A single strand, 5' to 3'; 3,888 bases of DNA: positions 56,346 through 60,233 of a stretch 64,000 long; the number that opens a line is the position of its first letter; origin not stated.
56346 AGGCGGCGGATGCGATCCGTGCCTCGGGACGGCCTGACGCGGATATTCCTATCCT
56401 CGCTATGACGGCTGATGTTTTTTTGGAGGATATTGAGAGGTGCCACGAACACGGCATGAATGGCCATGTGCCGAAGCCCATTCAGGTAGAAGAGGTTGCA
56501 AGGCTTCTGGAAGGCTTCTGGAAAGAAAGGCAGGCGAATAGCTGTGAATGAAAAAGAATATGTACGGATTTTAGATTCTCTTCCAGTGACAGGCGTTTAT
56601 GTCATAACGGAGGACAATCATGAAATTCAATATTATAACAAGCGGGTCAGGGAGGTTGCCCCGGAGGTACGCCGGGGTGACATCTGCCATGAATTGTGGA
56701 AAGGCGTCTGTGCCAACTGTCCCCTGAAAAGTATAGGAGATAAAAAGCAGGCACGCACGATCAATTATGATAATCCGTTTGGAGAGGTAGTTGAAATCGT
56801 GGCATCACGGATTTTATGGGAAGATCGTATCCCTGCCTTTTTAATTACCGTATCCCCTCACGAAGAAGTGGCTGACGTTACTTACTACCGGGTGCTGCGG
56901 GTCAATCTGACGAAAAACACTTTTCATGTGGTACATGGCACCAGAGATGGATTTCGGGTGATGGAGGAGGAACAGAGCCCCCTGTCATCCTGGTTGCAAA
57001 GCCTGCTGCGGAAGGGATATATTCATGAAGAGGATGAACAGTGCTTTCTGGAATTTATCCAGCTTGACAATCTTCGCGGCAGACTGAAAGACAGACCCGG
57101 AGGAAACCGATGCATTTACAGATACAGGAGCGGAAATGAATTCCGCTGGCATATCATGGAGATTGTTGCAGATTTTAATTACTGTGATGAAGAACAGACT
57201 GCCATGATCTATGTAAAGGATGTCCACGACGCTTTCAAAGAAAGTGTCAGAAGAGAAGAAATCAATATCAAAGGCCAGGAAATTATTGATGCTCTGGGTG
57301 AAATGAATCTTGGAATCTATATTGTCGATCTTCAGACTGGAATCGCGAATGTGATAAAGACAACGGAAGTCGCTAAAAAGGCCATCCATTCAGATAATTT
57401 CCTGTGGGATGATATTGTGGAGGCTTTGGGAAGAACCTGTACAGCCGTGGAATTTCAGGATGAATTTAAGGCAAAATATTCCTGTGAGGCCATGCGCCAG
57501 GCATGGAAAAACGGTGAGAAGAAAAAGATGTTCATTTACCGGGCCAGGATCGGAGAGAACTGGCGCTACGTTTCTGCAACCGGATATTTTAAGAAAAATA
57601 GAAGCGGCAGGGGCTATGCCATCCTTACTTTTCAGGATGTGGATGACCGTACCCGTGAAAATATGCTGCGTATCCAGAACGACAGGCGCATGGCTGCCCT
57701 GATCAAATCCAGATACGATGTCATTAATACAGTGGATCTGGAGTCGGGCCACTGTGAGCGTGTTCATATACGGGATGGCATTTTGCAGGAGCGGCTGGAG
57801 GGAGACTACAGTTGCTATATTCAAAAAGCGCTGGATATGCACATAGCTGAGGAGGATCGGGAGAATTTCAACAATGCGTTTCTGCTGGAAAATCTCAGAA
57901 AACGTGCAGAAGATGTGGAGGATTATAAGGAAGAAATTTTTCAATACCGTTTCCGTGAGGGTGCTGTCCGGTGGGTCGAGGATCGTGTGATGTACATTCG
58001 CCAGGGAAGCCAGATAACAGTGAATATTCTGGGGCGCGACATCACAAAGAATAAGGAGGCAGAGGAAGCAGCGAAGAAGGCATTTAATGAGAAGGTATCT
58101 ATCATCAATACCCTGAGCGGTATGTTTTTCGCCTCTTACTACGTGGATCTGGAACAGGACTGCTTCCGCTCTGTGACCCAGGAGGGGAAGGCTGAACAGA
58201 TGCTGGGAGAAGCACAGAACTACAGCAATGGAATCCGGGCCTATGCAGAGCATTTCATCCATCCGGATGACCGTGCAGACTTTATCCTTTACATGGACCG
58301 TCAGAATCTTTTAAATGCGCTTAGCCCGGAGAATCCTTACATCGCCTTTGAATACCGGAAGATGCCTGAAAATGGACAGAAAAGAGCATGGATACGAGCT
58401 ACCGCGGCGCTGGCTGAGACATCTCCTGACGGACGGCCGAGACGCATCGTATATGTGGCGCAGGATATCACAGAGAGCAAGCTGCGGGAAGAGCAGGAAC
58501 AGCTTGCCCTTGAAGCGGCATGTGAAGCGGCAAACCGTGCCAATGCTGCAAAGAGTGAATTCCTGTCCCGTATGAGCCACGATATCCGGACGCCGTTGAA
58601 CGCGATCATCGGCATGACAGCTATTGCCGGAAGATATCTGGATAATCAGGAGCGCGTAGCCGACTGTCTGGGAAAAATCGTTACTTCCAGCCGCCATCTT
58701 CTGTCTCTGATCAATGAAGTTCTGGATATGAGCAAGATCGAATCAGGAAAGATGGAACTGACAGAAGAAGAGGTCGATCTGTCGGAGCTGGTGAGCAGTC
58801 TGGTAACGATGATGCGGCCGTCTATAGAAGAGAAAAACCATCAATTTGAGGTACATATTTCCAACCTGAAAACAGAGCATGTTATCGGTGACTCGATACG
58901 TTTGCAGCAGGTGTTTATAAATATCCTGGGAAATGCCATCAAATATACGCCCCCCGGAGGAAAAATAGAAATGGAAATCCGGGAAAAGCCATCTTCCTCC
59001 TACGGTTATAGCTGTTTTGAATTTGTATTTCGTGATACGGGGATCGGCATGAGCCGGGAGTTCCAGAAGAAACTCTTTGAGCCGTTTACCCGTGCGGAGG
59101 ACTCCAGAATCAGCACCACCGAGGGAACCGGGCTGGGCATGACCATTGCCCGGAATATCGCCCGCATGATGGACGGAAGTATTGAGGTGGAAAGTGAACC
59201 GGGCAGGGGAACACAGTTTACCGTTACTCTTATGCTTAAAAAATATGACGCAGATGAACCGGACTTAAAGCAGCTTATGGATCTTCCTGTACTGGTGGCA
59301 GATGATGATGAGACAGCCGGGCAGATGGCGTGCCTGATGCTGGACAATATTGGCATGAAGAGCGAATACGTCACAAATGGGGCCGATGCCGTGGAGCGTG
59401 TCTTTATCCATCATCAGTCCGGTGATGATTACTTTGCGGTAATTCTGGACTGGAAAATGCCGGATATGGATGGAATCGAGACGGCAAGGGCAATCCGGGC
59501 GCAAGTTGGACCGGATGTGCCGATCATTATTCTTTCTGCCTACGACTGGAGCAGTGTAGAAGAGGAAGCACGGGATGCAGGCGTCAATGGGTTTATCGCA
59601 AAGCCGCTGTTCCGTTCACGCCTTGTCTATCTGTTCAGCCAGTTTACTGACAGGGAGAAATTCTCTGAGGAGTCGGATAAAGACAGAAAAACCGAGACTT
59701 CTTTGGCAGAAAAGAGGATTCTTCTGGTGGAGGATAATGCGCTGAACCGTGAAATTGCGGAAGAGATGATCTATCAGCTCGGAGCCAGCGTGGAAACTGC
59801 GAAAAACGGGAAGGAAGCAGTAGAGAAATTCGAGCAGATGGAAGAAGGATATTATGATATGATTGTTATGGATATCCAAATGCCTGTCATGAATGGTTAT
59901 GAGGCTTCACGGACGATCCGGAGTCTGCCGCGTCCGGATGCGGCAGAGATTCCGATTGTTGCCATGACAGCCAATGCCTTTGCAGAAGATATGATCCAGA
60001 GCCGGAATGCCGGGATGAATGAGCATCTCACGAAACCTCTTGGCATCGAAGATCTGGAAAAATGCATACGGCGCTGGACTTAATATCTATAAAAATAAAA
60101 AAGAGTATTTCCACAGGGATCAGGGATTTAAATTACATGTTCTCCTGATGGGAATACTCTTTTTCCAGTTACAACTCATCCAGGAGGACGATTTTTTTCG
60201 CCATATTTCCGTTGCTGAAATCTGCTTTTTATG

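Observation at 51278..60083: Apparent operon coupling a DivIVA-domain repeat protein to a split RpfC/RpfG-like phosphorelay (two hybrid HKs + free Hpt + REC-HD-GYP)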

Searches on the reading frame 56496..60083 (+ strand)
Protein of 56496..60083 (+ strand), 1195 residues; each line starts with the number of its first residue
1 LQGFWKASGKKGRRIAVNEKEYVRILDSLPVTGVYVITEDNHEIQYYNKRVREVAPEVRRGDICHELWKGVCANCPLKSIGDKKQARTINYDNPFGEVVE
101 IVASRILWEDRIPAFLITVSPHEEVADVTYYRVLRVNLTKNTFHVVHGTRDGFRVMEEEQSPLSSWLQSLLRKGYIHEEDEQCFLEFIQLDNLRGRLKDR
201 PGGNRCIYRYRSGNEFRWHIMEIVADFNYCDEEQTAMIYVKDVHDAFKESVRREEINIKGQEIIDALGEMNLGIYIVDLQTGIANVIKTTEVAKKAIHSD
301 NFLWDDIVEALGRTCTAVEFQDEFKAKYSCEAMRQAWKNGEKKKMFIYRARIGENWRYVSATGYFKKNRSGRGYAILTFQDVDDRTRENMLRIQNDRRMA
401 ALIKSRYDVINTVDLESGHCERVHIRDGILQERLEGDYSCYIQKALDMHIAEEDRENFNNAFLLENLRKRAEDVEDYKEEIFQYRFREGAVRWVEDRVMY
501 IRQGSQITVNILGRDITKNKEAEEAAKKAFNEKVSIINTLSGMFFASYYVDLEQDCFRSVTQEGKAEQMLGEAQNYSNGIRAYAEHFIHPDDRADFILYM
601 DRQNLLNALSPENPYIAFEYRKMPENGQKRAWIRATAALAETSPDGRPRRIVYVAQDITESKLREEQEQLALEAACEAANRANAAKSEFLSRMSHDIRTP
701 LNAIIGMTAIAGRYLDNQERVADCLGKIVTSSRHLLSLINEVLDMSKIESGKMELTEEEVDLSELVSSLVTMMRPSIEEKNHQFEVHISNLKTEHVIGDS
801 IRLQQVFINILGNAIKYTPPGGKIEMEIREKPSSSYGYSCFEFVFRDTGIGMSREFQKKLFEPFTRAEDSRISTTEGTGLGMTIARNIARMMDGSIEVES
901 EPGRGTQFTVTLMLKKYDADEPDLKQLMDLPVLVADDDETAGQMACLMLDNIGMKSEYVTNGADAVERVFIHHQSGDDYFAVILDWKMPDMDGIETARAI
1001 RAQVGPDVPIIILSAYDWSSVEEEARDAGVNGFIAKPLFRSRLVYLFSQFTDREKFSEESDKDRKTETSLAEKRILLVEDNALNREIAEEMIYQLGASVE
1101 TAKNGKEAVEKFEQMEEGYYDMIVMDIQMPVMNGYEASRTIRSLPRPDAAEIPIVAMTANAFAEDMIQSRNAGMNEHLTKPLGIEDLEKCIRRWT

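Call 3: search_protein_families(library=pfam, proteins=[window:56496-60083:+], max_evalue=0.01)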
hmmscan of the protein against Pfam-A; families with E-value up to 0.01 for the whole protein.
window:56496-60083:+ (1195 aa): 5 families
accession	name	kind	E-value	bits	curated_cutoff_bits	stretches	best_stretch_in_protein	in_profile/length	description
PF00072.30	Response_reg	-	1.1e-44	151.5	30.2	2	1075-1191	1-110/111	Response regulator receiver domain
PF02518.31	HATPase_c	-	1.9e-29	102.7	26.4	1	798-914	1-109/111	Histidine kinase-, DNA gyrase B-, and HSP90-like ATPase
PF00512.31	HisKA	-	3.9e-17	62.5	26.9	1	685-751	1-66/66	His Kinase A (phospho-acceptor) domain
PF08447.18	PAS_3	-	3.1e-06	27.8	25.6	0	584-654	26-88/89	PAS fold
PF08448.16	PAS_4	-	0.00046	20.8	23.1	0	618-662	68-109/110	PAS fold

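Call 4: search_protein_families(library=ncbifam, proteins=[window:56496-60083:+], max_evalue=0.01)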
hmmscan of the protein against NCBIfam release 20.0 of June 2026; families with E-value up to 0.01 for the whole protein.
window:56496-60083:+ (1195 aa): 153 families (the best 25 are shown)
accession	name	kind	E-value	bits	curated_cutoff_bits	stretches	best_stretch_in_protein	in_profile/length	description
TIGR02956.1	TMAO_torS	equivalog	2.2e-104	350.5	676.5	2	655-1056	433-825/967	TMAO reductase system sensor histidine kinase/response regulator TorS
NF008318.0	PRK11107.1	equivalog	5.2e-96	322.6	890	3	660-958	262-565/920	two-component sensor histidine kinase BarA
NF011874.0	PRK15347.1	equivalog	7.8e-96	322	852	3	668-921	380-621/921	two component system sensor kinase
NF041947.1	LuxQ_Vibrio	equivalog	1e-94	318.1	1200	2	645-1052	435-840/843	quorum-sensing autoinducer 2 sensor kinase/phosphatase LuxQ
NF008302.0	PRK11091.1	equivalog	2.2e-93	313.9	838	3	676-1067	273-659/779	aerobic respiration two-component sensor histidine kinase ArcB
NF038297.2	hybrid_HK_HrmK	equivalog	2.6e-82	277.4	725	2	666-1048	215-605/607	hybrid histidine kinase/response regulator HrmK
NF008099.0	PRK10841.1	equivalog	7.4e-75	252.3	920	3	671-916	455-692/949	two-component system sensor histidine kinase RcsC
NF045901.1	HisKinLetSLeg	equivalog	1.1e-71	242.1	1650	3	665-974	274-580/906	two-component system sensor histidine kinase LetS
NF007420.1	PRK09959.1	equivalog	1.1e-57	195.4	1995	2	653-1049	681-1072/1197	acid-sensing system histidine kinase EvgS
NF008543.0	PRK11466.1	equivalog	2.9e-56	190.9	982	2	675-1051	433-798/914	TMAO reductase system sensor histidine kinase/response regulator TorS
NF041832.1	near_NosP_CTERM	subfamily_domain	9.4e-54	182.9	400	2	681-1044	2-363/370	NahK/ErcS family hybrid sensor histidine kinase/response regulator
NF046044.1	PnpS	equivalog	5e-53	180.5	400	1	675-912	159-389/390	two-component system histidine kinase PnpS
NF041880.1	EPS_EpsF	equivalog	3.3e-49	167.7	900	3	674-912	262-491/492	response regulator EpsF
NF047874.1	MASE3_PAS_HK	subfamily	3.7e-47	161.5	560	1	646-922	364-633/655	MASE3 domain-containing sensor histidine kinase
NF047465.1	hybrid_HK_LvrA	exception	3.6e-44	151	1200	2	679-915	195-423/819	hybrid histidine kinase/response regulator LvrA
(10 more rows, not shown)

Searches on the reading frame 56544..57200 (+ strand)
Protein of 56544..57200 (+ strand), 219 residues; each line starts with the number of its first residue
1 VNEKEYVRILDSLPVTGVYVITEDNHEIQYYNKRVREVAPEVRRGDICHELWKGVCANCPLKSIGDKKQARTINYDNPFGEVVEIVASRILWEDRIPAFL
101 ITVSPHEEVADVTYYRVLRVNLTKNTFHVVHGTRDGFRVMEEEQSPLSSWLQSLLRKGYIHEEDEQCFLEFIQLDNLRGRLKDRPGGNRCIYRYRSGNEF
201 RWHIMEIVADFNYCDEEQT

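Call 54: search_protein_families(library=pfam, proteins=[window:56544-57200:+], max_evalue=1)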
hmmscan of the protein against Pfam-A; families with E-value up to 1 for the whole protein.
window:56544-57200:+ (219 aa): 1 family
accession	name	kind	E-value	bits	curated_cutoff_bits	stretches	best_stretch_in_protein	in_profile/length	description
PF08302.16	tRNA_lig_CPD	-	0.055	13.4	23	1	74-135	160-205/250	Fungal tRNA ligase phosphodiesterase domain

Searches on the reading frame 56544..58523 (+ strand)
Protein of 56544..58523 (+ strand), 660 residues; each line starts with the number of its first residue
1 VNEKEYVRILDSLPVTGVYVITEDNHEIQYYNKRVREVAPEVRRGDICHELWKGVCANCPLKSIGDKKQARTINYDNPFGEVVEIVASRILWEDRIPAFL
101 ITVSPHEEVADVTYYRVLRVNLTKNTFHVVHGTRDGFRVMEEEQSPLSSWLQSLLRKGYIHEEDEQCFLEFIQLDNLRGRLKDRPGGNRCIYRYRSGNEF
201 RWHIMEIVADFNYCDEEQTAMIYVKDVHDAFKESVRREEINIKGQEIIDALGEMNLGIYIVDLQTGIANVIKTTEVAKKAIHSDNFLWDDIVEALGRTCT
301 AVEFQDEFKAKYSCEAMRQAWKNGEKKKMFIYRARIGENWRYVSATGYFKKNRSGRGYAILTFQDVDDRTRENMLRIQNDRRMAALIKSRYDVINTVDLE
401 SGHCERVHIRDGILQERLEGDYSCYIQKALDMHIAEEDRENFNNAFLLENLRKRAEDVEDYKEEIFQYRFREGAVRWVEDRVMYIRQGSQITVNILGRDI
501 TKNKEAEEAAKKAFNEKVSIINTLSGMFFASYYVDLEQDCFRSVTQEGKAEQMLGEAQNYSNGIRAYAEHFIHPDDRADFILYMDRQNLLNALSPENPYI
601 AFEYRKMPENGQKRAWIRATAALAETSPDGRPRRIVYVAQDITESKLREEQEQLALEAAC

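Call 78: search_solved_structures(query=window:56544-58163:+, max_evalue=1)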
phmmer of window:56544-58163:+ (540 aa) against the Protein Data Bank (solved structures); distinct sequences matched with E-value up to 1: 1.
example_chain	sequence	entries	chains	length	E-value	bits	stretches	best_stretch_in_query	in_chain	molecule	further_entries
6rsy_D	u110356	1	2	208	0.89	11.3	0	86-176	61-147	a7b2 ALPHA CHAIN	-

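Call 90: predict_structure(protein=window:56544-58523:+)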
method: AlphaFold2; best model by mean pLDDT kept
length: 660 residues; sequences in the alignment: 1
mean_pLDDT: 35.0   pTM: 0.26
mean pLDDT of the five models: 35.0, 28.8, 28.4, 28.3, 26.2
residues with pLDDT >= 90: 0; 70-90: 7; 50-70: 46; < 50: 607
segments of 3 or more residues with pLDDT < 50: 1-312, 331-343, 364-394, 402-642, 655-660
pLDDT, mean of each block of 10 residues (from residue 1): 27 30 29 32 30 27 28 29 29 31 31 33 36 34 40 38 34 30 30 34 32 29 33 30 31 33 31 36 34 32 29 55 69 43 57 59 47 35 26 49 37 24 24 28 31 32 26 32 34 33 40 35 25 23 27 30 33 34 42 43 38 40 41 41 51 45
secondary structure, 60 per line:
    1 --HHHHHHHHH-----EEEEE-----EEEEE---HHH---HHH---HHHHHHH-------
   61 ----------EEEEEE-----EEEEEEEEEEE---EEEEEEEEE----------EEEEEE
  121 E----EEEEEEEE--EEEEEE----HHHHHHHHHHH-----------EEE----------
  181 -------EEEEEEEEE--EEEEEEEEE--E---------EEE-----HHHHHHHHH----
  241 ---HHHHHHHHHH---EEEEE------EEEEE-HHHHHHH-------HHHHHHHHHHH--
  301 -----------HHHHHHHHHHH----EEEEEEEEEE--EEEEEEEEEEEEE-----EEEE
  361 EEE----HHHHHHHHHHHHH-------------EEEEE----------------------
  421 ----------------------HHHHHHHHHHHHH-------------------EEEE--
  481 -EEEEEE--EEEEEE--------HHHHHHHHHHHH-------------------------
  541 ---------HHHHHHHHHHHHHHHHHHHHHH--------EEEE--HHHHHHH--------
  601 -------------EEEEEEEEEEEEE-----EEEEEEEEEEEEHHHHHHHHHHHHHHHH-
elements in order: H3-11 E17-21 E27-31 H47-53 E71-76 E82-92 E96-104 E115-121 E126-133 E136-141 H146-156 E168-170 E188-196 E199-207 E220-222 H228-236 H244-253 E257-261 E268-272 H274-280 H288-298 H312-322 E327-336 E339-351 E357-363 H368-380 E394-398 H443-455 E475-478 E482-487 E490-495 H504-515 H550-571 E580-583 H586-592 E614-626 E632-643 H644-659

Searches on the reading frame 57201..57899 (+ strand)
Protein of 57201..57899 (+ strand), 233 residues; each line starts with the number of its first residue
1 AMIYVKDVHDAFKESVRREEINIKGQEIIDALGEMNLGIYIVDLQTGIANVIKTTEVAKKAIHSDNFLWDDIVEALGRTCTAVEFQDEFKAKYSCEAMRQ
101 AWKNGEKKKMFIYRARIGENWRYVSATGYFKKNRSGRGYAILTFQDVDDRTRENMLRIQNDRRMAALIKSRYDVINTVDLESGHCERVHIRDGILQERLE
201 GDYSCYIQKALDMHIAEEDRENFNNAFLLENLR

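Call 54: search_protein_families(library=pfam, proteins=[window:57201-57899:+], max_evalue=1)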
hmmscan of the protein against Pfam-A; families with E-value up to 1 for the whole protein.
window:57201-57899:+ (233 aa): 1 family
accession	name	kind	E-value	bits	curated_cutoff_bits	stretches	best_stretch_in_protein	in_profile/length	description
PF17083.10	Swm2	-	0.065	13.7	25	1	88-170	32-114/130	Nucleolar protein Swm2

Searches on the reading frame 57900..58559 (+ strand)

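Call 54: search_protein_families(library=pfam, proteins=[window:57900-58559:+], max_evalue=1)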
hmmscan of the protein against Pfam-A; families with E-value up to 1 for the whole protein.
window:57900-58559:+ (220 aa): 2 families
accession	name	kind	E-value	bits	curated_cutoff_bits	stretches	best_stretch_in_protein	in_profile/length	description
PF08447.18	PAS_3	-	2.9e-07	31.1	25.6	2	116-186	26-88/89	PAS fold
PF08448.16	PAS_4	-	0.013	16.2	23.1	1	149-194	67-109/110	PAS fold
